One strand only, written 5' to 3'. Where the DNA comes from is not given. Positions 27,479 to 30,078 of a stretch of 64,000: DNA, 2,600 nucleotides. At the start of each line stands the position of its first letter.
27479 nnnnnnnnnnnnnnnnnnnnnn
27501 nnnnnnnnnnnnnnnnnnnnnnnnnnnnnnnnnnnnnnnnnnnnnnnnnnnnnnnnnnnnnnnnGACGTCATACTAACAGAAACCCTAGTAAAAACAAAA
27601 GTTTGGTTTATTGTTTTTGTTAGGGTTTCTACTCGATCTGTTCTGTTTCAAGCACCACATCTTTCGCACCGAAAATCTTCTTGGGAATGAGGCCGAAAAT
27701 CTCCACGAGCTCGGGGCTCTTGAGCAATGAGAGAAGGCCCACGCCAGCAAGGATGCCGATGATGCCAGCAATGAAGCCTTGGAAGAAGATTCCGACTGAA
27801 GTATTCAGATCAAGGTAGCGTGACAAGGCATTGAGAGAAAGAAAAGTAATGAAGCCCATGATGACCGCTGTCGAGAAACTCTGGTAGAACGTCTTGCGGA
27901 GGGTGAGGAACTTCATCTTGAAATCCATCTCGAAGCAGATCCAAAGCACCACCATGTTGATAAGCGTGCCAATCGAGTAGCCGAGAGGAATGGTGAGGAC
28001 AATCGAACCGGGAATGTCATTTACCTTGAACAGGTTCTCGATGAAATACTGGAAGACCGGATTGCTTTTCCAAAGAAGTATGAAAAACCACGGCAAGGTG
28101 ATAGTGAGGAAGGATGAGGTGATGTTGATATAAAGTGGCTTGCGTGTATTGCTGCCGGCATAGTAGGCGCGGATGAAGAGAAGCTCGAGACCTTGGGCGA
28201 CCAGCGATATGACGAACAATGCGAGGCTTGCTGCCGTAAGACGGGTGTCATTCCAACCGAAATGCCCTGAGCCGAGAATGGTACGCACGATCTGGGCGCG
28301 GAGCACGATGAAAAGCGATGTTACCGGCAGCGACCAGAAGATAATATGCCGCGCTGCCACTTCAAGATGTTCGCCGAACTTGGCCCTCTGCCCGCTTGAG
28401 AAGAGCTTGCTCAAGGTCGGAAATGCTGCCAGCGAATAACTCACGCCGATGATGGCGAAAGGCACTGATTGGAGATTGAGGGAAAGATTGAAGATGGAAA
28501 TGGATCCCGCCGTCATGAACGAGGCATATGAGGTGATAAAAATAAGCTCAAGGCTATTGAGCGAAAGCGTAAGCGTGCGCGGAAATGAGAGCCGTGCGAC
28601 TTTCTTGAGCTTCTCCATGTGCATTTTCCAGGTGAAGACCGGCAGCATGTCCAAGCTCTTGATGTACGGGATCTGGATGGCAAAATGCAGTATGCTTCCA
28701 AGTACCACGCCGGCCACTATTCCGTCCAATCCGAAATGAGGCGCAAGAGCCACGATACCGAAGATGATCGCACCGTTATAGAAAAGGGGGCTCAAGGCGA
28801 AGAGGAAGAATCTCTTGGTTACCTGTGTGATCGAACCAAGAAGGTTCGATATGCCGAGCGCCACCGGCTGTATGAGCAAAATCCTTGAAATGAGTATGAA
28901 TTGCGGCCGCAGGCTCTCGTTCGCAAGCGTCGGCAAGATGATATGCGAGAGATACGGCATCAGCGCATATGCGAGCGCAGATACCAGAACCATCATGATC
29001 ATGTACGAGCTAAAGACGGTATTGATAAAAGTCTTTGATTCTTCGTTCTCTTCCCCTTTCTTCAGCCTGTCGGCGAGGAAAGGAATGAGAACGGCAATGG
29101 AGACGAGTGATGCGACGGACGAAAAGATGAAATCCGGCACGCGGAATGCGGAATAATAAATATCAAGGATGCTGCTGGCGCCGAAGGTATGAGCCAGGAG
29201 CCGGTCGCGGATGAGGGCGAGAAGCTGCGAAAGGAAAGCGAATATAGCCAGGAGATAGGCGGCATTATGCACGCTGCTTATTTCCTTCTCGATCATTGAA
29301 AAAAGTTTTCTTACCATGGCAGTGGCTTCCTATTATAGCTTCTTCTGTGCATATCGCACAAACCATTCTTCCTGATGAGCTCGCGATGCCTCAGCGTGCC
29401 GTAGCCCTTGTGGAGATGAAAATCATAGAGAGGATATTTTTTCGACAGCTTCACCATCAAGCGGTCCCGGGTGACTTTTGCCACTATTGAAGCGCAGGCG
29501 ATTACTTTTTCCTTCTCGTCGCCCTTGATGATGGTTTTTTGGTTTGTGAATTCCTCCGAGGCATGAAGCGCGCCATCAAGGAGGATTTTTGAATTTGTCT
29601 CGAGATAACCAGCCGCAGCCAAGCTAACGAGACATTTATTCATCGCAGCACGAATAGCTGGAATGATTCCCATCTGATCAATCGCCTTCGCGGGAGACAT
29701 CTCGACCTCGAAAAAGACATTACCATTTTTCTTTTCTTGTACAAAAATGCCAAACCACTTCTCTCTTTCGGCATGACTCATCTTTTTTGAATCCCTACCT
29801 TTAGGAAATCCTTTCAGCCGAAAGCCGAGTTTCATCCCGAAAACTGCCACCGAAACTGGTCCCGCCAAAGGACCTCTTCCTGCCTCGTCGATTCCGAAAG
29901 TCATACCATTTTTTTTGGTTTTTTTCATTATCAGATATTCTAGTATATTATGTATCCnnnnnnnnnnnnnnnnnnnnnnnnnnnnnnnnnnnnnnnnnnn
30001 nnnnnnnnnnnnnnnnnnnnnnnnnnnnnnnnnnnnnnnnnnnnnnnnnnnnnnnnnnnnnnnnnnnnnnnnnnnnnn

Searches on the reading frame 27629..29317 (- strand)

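Call 32: search_protein_families(library=pfam, proteins=[window:27629-29317:-], max_evalue=0.00001)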
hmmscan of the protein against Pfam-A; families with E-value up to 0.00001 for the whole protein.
window:27629-29317:- (562 aa): 1 family
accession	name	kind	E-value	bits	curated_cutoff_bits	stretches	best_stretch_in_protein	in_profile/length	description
PF03023.19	MurJ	-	2.1e-60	205.1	27.4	1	41-496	1-434/451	Lipid II flippase MurJ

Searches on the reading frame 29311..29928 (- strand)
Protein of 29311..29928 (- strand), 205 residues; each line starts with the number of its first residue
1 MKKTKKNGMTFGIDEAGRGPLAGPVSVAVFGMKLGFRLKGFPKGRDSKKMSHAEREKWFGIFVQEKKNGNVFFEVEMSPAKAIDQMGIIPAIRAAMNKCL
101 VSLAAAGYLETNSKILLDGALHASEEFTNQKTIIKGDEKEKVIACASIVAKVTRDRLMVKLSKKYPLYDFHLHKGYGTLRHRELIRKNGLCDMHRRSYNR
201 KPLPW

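Call 32: search_protein_families(library=pfam, proteins=[window:29311-29928:-], max_evalue=0.00001)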
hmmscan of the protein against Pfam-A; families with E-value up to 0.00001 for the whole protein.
window:29311-29928:- (205 aa): 1 family
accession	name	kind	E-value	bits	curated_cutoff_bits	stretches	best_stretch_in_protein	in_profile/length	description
PF01351.25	RNase_HII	-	7.9e-26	91.6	25.8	1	12-200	2-198/199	Ribonuclease HII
